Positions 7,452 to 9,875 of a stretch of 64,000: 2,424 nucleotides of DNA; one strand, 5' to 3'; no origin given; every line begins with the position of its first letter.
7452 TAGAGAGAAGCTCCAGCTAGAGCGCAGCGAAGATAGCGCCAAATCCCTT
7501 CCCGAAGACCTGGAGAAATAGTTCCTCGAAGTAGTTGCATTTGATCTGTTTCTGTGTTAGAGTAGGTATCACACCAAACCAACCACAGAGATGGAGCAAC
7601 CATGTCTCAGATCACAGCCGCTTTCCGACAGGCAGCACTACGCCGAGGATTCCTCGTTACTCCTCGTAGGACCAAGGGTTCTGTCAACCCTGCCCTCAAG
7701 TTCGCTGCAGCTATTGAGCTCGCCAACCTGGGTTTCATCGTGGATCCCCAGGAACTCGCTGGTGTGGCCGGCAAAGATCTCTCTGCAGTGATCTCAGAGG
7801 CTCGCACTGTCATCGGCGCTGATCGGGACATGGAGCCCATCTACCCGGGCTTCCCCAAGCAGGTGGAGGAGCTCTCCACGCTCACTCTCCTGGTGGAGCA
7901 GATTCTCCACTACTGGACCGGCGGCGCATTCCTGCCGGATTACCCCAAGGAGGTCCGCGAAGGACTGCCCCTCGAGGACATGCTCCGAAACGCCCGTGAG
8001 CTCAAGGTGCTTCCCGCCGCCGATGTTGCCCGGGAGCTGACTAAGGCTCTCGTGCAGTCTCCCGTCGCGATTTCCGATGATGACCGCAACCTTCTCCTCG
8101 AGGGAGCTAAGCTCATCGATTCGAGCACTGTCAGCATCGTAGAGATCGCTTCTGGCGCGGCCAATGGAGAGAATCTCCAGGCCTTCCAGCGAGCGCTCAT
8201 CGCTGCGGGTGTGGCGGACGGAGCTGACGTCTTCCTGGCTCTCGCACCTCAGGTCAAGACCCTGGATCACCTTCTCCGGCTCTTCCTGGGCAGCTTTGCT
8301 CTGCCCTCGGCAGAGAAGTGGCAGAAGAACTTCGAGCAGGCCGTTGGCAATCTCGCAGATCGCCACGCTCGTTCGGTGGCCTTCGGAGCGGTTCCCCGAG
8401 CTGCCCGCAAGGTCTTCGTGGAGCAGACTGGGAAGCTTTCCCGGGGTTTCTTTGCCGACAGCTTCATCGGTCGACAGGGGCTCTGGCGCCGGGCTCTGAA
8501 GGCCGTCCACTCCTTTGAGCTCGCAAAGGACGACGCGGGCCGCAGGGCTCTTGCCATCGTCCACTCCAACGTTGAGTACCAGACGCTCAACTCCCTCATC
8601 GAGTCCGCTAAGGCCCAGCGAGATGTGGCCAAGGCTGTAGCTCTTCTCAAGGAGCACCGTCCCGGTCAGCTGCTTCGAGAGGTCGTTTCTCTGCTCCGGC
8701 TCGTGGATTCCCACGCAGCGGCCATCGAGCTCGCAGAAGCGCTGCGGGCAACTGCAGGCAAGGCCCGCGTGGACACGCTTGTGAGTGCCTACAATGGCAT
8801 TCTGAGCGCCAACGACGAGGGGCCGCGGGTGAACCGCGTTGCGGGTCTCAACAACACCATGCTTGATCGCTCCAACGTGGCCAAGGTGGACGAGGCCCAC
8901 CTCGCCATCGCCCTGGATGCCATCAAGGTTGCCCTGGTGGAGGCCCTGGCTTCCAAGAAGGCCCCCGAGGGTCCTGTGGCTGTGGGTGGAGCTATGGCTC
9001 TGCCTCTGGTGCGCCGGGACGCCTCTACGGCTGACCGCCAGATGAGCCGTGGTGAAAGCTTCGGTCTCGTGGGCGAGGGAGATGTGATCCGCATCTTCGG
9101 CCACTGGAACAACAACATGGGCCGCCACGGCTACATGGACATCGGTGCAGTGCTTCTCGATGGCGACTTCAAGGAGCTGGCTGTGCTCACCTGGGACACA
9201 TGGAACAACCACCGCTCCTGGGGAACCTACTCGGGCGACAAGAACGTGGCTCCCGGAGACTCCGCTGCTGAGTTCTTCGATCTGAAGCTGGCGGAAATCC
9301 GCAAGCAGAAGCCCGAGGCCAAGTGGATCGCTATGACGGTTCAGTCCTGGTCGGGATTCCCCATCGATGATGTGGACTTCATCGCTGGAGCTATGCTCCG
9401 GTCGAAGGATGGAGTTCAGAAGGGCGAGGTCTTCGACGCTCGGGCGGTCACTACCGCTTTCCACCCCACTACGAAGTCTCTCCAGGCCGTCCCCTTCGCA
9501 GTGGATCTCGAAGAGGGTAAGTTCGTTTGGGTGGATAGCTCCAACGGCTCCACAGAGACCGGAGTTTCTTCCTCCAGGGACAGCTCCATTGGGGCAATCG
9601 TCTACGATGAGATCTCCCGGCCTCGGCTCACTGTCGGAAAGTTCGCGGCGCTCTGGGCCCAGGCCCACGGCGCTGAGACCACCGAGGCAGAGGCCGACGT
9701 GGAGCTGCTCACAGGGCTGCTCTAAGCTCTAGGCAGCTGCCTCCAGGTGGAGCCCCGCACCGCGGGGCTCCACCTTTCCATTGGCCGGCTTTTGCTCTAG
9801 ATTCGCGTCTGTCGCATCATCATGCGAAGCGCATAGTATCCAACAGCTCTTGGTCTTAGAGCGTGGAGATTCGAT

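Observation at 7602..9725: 707 aa protein fusing an unknown helical N-terminal region to a TerD-like C-terminal domain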

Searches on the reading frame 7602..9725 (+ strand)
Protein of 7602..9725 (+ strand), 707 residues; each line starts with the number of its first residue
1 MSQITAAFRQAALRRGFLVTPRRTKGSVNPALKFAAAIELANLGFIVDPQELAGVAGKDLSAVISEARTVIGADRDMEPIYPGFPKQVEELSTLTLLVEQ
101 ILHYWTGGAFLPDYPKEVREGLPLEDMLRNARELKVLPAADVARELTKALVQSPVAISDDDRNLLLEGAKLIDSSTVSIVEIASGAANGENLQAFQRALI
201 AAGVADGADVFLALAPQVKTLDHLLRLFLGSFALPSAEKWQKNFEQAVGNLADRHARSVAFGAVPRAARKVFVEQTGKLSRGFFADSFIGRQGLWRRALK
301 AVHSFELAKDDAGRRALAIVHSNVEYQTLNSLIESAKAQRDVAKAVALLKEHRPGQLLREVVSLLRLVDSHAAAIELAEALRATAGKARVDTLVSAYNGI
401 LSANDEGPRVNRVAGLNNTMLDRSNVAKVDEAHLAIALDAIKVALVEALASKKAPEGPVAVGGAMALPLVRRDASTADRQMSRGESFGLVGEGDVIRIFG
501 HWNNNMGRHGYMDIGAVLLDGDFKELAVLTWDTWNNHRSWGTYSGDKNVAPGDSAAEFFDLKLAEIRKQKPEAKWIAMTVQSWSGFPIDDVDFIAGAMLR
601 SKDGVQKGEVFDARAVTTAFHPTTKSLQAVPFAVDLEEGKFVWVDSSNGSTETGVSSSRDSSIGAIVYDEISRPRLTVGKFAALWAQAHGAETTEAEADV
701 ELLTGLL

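Call 3: search_protein_families(library=pfam, proteins=[window:7602-9725:+], max_evalue=1)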
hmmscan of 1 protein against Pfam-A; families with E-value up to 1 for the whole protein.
window:7602-9725:+ (707 aa): 0 families

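Call 4: search_protein_families(library=phrogs, proteins=[window:7602-9725:+], max_evalue=0.1)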
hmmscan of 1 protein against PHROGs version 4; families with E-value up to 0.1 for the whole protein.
window:7602-9725:+ (707 aa): 1 family
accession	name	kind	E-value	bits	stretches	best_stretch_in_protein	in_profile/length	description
phrog_33734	-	unknown function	4.6e-50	171.9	2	257-702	275-737/764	-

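Call 5: search_protein_families(library=ncbifam, proteins=[window:7602-9725:+], max_evalue=1)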
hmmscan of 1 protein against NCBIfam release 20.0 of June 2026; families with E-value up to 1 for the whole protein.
window:7602-9725:+ (707 aa): 3 families
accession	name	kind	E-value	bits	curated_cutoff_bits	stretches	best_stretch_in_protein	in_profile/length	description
NF041916.1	RING_SCO0854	equivalog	2.2e-41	141.9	600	2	307-688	367-752/842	MXAN_6230/SCO0854 family RING domain-containing protein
NF011061.0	PRK14493.1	equivalog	0.044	13.3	215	1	241-347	74-161/274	molybdopterin synthase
NF010637.0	PRK14034.1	equivalog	0.06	12.3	594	1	349-406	85-143/372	citrate synthase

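Call 6: search_protein_families(library=padloc, proteins=[window:7602-9725:+], max_evalue=1)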
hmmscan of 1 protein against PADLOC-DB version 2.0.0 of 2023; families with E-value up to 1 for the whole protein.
window:7602-9725:+ (707 aa): 0 families

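Call 7: search_dna_similar(query=window:7602-9725:+, collection=phages, mode=protein, max_rows=30)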
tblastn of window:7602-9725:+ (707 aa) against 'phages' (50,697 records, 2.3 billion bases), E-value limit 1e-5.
Records with a match: 7; places in all: 7; records where one place covers at least 80% of the query: 3.
Best place of each record, by identity: <60% 7.
By first word of the organism name: Rhodococcus 2; Mycobacterium 1; Bacteriophage 1; Rhodobacter 1; Xanthomonas 1; Ruegeria 1.
By host as written in the record: Rhodococcus erythropolis RIA 643 2; Mycolicibacterium septicum 1; - 1; Rhodobacter capsulatus YW1 1; Xanthomonas citri 1; Ruegeria pomeroyi DSS-3 1.
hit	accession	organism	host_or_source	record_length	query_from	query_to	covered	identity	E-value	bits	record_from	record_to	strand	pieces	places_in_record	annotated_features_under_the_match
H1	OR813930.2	Mycobacterium phage WXIN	Mycolicibacterium septicum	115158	1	698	99%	44.9%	6e-172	552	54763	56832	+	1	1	hypothetical protein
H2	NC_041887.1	Rhodococcus phage Weasels2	Rhodococcus erythropolis RIA 643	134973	13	700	97%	28.0%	1e-43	176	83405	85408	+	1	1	hypothetical protein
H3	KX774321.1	Rhodococcus phage Weasels2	Rhodococcus erythropolis RIA 643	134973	13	700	97%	28.0%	1e-43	176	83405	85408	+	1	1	hypothetical protein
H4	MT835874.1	Bacteriophage sp.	human fecal samples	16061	62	356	42%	25.7%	2e-9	67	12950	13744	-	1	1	record has no annotation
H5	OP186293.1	Rhodobacter phage RcXuper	Rhodobacter capsulatus YW1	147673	467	645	25%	32.6%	4e-13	79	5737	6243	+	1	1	hypothetical protein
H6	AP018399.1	Xanthomonas phage XacN1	Xanthomonas citri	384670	429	647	31%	25.9%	6e-6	56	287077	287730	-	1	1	hypothetical protein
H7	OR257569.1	Ruegeria phage RpAliso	Ruegeria pomeroyi DSS-3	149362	460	648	27%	28.3%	1e-8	65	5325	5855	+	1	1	hypothetical protein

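Call 8: search_solved_structures(query=window:7602-9725:+, max_evalue=10, show_alignments=2)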
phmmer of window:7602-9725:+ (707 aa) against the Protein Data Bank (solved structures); distinct sequences matched with E-value up to 10: 1.
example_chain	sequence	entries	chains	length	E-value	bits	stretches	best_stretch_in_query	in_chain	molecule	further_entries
6een_B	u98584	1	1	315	0.14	14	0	328-403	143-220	Designer Pentatricopeptide Protein dPPR10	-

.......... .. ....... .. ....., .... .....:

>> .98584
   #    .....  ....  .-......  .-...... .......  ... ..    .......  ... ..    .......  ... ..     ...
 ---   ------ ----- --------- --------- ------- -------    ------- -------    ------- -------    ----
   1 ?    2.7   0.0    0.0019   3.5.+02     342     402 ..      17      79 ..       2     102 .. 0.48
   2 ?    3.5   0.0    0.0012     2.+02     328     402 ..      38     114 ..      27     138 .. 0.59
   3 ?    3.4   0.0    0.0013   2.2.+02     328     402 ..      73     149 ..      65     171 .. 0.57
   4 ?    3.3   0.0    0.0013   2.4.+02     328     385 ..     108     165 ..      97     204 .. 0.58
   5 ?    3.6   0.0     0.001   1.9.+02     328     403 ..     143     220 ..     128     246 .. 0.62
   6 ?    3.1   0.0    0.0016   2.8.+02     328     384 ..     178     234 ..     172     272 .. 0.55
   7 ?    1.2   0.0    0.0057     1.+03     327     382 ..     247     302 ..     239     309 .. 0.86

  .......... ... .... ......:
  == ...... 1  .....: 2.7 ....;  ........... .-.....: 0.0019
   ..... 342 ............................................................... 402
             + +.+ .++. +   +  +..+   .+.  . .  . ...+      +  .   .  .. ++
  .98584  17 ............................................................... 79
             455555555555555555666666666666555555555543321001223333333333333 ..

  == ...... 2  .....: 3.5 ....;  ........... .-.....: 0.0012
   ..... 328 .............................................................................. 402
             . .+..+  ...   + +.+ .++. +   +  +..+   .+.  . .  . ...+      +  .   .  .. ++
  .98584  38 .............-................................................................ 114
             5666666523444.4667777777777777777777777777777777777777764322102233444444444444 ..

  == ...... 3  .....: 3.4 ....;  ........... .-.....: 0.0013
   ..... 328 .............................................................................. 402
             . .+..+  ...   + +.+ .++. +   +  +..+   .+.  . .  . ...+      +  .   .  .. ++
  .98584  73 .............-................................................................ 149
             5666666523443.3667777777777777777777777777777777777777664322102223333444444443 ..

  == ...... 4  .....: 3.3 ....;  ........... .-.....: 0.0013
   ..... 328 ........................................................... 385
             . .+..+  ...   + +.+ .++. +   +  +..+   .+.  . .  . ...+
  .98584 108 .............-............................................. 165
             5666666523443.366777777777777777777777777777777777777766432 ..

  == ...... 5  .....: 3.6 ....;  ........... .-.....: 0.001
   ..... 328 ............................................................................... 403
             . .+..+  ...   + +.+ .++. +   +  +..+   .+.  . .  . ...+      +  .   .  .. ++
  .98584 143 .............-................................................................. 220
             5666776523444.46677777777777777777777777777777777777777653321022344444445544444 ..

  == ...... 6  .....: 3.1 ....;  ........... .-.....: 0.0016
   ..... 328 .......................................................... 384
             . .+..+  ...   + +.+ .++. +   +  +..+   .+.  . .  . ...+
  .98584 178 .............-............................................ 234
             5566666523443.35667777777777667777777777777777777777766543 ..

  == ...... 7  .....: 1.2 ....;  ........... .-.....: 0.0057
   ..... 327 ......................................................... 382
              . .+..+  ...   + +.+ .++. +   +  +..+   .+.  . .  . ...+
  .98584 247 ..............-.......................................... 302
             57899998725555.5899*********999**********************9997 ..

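Call 10: get_annotated_region(hit=H1, flank=8000)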
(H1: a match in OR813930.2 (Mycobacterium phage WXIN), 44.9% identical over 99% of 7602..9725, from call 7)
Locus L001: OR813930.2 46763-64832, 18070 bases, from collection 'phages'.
description: Mycobacterium phage WXIN, complete genome.
organism: Mycobacterium phage WXIN (NCBI taxid 3096152)
taxonomy: Viruses; Duplodnaviria; Heunggongvirae; Uroviricota; Caudoviricetes; Omegavirus
host: Mycolicibacterium septicum; source: soil; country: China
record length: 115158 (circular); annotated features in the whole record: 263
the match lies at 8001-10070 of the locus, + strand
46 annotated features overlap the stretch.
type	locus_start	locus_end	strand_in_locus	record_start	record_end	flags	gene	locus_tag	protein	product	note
CDS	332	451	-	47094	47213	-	-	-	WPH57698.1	hypothetical protein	-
CDS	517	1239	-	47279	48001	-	-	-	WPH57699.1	hypothetical protein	-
CDS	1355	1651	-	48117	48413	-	-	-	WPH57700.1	hypothetical protein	-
CDS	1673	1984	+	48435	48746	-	-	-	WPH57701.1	hypothetical protein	-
CDS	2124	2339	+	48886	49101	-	-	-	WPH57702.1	hypothetical protein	-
CDS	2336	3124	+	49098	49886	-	-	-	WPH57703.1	hypothetical protein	-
CDS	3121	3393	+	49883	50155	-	-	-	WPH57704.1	hypothetical protein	-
CDS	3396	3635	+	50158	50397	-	-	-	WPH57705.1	hypothetical protein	-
CDS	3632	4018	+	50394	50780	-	-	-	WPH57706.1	hypothetical protein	-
CDS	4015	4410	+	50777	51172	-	-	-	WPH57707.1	hypothetical protein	-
CDS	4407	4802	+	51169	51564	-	-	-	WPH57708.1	hypothetical protein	-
CDS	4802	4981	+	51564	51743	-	-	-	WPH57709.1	hypothetical protein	-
CDS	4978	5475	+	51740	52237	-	-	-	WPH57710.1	HNH homing endonuclease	Phage HNH homing endonuclease (ACLAME 312)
CDS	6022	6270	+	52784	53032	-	-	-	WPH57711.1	hypothetical protein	-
CDS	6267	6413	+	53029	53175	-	-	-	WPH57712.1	hypothetical protein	-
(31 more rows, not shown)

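Call 11: get_annotated_region(hit=H2, flank=8000)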
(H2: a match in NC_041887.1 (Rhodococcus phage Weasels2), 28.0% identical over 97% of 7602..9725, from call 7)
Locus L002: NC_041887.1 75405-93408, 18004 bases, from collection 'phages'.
description: Rhodococcus phage Weasels2, complete genome.
organism: Rhodococcus phage Weasels2 (NCBI taxid 1897437)
taxonomy: Viruses; Duplodnaviria; Heunggongvirae; Uroviricota; Caudoviricetes; Weaselvirus; Weaselvirus weasel
host: Rhodococcus erythropolis RIA 643; source: soil; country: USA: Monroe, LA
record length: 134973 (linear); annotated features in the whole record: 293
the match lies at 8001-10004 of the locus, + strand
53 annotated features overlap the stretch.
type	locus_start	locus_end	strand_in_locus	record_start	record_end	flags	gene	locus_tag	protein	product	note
CDS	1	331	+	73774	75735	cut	-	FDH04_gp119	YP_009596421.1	RIIA lysis inhibitor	rIIA-like protector protein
CDS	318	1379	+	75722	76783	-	-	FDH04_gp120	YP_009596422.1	RIIB lysis inhibitor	-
CDS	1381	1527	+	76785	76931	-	-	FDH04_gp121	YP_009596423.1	hypothetical protein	-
CDS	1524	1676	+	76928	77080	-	-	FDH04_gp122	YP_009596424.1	hypothetical protein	-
tRNA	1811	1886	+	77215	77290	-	-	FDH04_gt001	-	tRNA-Thr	tRNA-Thr (tgt)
tRNA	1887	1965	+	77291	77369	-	-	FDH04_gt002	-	tRNA-Gln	tRNA-Gln (ctg)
tRNA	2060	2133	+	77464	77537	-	-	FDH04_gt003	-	tRNA-His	tRNA-His (gtg)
CDS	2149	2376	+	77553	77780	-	-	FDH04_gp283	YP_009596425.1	hypothetical protein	-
CDS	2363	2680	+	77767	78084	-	-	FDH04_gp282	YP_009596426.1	hypothetical protein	-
CDS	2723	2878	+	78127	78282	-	-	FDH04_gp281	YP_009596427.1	hypothetical protein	-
CDS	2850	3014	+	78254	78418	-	-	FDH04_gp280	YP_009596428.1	hypothetical protein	-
CDS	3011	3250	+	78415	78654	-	-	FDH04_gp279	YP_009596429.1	hypothetical protein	-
CDS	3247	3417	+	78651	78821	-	-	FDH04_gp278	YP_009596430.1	hypothetical protein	-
CDS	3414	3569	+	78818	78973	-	-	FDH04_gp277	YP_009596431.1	hypothetical protein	-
CDS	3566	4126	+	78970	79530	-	-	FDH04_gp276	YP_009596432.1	phosphohydrolase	-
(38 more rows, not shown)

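Call 12: find_homologous_proteins(query=window:7602-9725:+, max_evalue=0.001)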
Query window:7602-9725:+ (707 aa): 215 proteins with E <= 0.001 among 8000 candidates; the best 120 are listed.
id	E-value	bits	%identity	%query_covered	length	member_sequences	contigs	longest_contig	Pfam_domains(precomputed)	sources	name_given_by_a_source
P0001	0.0e+0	1543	100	100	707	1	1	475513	-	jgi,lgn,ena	-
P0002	0.0e+0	1298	85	100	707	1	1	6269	-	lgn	-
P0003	3.9e-261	887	58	100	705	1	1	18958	-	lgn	-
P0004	2.2e-258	877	58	100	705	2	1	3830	-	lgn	-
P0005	5.1e-258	876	58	100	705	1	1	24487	-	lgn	-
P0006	4.0e-257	873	58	100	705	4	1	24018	-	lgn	-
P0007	4.2e-256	870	59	100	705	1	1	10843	-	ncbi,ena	-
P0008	4.2e-254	863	59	100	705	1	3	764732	-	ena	-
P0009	5.8e-254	863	59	100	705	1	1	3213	-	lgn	-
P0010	1.3e-253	862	59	100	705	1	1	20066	-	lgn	-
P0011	8.1e-253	859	59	100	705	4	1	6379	-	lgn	-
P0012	8.4e-253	859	58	100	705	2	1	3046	-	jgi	jgi:hypothetical protein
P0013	7.2e-252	856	59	100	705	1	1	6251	-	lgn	-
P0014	1.4e-251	855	59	100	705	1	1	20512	-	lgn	-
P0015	4.4e-251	853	58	100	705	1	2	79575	-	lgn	-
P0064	2.5e-239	814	54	100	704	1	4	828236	-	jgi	jgi:hypothetical protein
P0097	9.9e-234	796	52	100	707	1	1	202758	-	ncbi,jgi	-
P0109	3.5e-230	784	52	99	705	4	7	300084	-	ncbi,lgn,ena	-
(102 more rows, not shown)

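Call 14: find_encoding_contigs(protein=P0001, flank=10000, max_places=3)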
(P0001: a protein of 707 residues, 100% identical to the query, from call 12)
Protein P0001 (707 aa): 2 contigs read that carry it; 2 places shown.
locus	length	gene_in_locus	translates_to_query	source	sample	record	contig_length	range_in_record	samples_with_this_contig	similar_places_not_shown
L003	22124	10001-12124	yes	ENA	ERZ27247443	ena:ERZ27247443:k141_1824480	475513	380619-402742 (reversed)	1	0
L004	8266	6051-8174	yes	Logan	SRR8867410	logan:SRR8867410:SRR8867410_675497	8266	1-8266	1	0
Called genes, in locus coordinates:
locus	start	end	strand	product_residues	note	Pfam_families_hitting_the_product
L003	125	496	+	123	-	-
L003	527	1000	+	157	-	-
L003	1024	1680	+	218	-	PF00929:RNase_T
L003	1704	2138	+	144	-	-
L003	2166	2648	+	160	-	-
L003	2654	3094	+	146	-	-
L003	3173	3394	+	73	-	-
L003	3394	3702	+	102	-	-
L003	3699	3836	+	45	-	-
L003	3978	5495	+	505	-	PF18885:DUF5648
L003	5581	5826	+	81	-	-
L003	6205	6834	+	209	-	-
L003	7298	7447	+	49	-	-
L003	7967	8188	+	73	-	-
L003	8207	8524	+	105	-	-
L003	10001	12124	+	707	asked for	-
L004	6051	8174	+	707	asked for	-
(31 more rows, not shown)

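Call 15: find_encoding_contigs(protein=P0064, flank=10000, max_places=3)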
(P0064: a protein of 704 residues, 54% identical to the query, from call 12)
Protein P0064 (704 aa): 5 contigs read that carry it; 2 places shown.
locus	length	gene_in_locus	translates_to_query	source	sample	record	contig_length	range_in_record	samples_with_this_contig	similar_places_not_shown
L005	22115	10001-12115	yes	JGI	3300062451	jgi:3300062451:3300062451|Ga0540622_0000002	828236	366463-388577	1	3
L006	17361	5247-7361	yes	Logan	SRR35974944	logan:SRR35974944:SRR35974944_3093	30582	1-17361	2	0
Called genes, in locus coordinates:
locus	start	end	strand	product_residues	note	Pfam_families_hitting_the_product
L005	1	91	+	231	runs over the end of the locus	PF04973:NMN_transporter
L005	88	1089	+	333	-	PF13521:AAA_28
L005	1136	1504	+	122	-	-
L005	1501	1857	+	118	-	-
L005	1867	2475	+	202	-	-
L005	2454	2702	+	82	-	-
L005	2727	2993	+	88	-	-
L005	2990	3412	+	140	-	PF01230:HIT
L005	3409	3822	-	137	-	-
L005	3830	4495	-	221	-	-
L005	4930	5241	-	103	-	-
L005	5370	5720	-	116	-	-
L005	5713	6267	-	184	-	PF18143:HAD_SAK_2 (weak)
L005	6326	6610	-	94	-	-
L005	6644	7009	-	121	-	-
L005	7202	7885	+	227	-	PF04525:LOR (faint)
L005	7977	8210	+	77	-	-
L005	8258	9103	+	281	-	PF14243:R2K_3, PF18299:R2K_2 (weak)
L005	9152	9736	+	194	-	-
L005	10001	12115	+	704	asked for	-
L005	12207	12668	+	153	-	-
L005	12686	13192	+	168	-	-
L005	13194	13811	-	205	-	-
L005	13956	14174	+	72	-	-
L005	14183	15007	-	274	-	-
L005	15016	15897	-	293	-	-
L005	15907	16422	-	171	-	-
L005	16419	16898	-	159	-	-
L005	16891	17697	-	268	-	-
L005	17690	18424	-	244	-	-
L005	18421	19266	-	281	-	-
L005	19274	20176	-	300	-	-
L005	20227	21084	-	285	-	-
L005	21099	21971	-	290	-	-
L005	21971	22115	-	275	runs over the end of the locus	-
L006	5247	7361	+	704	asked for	-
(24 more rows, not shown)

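Call 22: get_annotated_region(hit=H4, flank=4000)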
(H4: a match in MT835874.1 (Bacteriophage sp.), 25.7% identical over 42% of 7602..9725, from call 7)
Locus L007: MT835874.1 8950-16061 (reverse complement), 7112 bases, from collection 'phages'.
description: UNVERIFIED: Bacteriophage sp. clone scaffold_871 genomic sequence.
organism: Bacteriophage sp. (NCBI taxid 38018)
taxonomy: Viruses
host: -; source: human fecal samples; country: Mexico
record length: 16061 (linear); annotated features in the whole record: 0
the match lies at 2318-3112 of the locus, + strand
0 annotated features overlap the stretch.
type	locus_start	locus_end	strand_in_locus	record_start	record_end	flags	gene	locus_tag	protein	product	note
